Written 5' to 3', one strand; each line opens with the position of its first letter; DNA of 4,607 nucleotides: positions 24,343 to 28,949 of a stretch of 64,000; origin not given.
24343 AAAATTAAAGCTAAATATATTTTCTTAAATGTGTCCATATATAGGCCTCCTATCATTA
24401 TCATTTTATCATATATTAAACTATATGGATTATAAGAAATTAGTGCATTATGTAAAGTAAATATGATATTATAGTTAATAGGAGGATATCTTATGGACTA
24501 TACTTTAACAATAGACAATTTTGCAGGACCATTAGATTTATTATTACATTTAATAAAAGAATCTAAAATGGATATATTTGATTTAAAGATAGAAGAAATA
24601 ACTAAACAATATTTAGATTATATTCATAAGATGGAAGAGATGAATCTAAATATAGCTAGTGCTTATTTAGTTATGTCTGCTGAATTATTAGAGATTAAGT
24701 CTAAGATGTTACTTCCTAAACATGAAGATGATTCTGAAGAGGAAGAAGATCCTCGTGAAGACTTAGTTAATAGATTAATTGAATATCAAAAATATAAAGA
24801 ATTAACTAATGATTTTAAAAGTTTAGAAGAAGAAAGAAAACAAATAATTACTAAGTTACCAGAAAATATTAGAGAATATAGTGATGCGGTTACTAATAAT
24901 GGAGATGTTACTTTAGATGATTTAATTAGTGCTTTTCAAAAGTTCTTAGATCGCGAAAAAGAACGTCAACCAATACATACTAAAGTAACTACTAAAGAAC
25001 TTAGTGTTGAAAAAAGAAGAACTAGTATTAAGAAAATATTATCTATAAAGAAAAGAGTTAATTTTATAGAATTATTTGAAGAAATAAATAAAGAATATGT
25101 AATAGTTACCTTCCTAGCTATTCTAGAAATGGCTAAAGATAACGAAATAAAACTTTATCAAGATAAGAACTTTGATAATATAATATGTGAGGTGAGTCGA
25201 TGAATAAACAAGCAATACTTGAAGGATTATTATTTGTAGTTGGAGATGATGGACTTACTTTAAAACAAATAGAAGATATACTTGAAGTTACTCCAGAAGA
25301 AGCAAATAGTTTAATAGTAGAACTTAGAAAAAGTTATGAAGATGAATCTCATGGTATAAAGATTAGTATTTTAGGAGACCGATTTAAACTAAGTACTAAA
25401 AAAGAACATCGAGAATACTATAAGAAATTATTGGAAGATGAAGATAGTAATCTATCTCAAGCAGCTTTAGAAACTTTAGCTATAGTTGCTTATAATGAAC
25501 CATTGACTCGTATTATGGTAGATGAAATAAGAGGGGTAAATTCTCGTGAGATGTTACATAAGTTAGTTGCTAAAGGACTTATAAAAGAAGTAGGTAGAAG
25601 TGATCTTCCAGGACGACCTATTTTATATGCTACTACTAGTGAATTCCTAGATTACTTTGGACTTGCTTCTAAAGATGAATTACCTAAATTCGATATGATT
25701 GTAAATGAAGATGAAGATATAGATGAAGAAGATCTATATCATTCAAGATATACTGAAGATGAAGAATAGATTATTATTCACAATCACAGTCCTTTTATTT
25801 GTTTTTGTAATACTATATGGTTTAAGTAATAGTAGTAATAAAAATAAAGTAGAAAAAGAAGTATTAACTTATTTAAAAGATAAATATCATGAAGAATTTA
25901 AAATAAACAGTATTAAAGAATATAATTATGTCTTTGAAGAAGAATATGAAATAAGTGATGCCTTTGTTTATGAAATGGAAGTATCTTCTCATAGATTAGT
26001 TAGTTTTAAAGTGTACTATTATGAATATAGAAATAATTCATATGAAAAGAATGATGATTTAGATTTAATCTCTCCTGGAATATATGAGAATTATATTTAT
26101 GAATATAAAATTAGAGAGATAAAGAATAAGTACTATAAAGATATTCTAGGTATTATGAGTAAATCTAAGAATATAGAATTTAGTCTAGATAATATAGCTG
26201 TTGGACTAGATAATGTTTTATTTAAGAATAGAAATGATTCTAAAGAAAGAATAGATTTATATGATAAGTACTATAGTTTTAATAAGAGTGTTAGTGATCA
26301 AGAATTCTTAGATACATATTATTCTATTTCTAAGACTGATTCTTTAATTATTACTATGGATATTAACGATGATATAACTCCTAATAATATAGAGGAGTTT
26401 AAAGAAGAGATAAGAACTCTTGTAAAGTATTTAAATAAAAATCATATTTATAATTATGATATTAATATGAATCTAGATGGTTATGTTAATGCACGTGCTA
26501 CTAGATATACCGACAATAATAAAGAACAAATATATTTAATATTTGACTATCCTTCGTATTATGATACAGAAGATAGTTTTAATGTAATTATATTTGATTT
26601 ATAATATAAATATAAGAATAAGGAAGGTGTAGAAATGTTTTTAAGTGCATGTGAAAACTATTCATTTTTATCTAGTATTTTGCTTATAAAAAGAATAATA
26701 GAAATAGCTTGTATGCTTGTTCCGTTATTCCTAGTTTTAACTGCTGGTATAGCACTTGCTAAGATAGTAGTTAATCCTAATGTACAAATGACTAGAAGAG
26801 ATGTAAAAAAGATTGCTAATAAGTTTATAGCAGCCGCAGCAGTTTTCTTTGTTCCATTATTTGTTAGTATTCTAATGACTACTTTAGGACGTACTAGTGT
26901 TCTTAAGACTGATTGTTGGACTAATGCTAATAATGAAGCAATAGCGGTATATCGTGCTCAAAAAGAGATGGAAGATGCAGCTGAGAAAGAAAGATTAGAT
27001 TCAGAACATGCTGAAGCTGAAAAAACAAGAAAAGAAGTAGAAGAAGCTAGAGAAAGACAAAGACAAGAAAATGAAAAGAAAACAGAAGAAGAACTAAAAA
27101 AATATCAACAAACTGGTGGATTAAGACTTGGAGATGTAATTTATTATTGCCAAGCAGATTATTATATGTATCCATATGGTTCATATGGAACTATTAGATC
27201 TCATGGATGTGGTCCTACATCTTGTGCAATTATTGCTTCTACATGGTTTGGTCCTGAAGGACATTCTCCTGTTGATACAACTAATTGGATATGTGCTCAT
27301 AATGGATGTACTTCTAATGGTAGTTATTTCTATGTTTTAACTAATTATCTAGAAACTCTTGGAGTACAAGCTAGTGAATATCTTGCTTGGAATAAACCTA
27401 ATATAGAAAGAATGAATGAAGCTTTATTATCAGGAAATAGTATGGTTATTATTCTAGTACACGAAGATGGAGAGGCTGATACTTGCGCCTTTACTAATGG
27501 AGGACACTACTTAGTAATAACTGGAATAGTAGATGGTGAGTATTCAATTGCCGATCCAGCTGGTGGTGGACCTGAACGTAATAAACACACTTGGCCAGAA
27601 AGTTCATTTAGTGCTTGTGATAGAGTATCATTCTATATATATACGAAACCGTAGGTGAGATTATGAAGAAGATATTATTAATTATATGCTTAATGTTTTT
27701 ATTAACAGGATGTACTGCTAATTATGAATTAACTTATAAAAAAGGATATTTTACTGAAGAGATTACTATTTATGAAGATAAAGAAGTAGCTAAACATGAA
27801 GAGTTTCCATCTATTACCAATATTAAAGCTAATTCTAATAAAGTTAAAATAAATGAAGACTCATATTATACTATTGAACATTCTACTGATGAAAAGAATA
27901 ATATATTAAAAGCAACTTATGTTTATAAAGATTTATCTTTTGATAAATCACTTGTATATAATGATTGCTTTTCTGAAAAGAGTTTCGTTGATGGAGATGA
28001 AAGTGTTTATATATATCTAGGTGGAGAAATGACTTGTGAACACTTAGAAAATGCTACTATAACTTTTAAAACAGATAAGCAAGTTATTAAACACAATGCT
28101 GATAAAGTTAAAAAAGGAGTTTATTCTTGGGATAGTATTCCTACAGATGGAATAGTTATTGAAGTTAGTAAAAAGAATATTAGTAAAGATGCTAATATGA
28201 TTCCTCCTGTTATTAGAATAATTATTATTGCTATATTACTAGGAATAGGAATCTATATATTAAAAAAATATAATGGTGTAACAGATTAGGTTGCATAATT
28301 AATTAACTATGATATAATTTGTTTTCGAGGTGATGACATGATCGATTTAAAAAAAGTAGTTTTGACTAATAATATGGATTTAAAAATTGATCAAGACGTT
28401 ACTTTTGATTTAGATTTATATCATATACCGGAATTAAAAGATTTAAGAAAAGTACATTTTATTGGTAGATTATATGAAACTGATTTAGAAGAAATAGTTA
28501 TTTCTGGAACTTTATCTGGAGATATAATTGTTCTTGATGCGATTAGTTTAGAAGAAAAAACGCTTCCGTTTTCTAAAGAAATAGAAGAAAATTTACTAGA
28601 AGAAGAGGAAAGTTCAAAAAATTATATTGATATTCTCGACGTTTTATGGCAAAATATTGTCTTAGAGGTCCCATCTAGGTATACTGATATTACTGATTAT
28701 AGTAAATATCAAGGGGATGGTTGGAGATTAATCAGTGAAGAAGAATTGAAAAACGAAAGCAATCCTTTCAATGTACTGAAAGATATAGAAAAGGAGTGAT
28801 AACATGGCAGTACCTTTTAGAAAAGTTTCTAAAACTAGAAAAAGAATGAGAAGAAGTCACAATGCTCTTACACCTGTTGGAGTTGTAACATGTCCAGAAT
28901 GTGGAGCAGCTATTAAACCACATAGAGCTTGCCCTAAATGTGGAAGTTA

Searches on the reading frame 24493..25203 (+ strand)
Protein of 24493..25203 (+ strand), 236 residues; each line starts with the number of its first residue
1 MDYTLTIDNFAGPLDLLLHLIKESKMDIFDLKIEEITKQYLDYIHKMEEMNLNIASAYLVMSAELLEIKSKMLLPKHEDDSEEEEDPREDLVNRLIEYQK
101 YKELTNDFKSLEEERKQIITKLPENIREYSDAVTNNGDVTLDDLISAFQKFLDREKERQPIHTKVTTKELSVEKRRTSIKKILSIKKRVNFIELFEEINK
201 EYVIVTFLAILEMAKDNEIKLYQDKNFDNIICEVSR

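Call 9: search_protein_families(library=pfam, proteins=[window:24493-25203:+], max_evalue=0.0001)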
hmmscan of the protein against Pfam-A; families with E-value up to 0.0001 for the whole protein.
window:24493-25203:+ (236 aa): 1 family
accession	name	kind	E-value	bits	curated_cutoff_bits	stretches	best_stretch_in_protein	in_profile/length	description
PF02616.19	SMC_ScpA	-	1.1e-41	143.8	24.6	1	20-230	1-227/232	Segregation and condensation protein ScpA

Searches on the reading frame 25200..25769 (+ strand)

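Call 9: search_protein_families(library=pfam, proteins=[window:25200-25769:+], max_evalue=0.0001)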
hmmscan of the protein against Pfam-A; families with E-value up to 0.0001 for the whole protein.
window:25200-25769:+ (189 aa): 1 family
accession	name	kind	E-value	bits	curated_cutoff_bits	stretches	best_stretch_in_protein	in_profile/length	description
PF04079.22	SMC_ScpB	-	3.4e-54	183.2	27.4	1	5-163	1-159/160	Segregation and condensation complex subunit ScpB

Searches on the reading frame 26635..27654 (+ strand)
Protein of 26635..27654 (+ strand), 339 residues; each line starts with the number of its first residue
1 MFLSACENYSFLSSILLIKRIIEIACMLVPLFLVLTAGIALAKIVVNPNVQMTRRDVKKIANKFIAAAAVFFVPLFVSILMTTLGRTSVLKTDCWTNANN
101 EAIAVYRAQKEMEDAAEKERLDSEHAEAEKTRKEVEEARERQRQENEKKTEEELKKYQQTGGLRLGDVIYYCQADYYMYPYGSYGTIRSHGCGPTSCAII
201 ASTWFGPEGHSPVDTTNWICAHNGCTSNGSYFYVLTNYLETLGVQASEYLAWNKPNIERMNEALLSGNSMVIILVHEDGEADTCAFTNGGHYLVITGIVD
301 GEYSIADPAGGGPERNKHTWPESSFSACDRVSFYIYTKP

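Call 9: search_protein_families(library=pfam, proteins=[window:26635-27654:+], max_evalue=0.0001)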
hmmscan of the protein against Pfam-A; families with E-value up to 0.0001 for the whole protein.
window:26635-27654:+ (339 aa): 1 family
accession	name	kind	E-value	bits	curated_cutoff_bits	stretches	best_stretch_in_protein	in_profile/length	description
PF13529.12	Peptidase_C39_2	-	2.3e-10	41.6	24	1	167-309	2-143/143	Peptidase_C39 like family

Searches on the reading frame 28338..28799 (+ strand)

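Call 9: search_protein_families(library=pfam, proteins=[window:28338-28799:+], max_evalue=0.0001)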
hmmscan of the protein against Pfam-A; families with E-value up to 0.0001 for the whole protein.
window:28338-28799:+ (153 aa): 1 family
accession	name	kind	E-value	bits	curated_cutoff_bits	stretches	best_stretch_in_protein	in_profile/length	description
PF02620.22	YceD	-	4.2e-05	24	33.2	1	77-150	45-118/119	Large ribosomal RNA subunit accumulation protein YceD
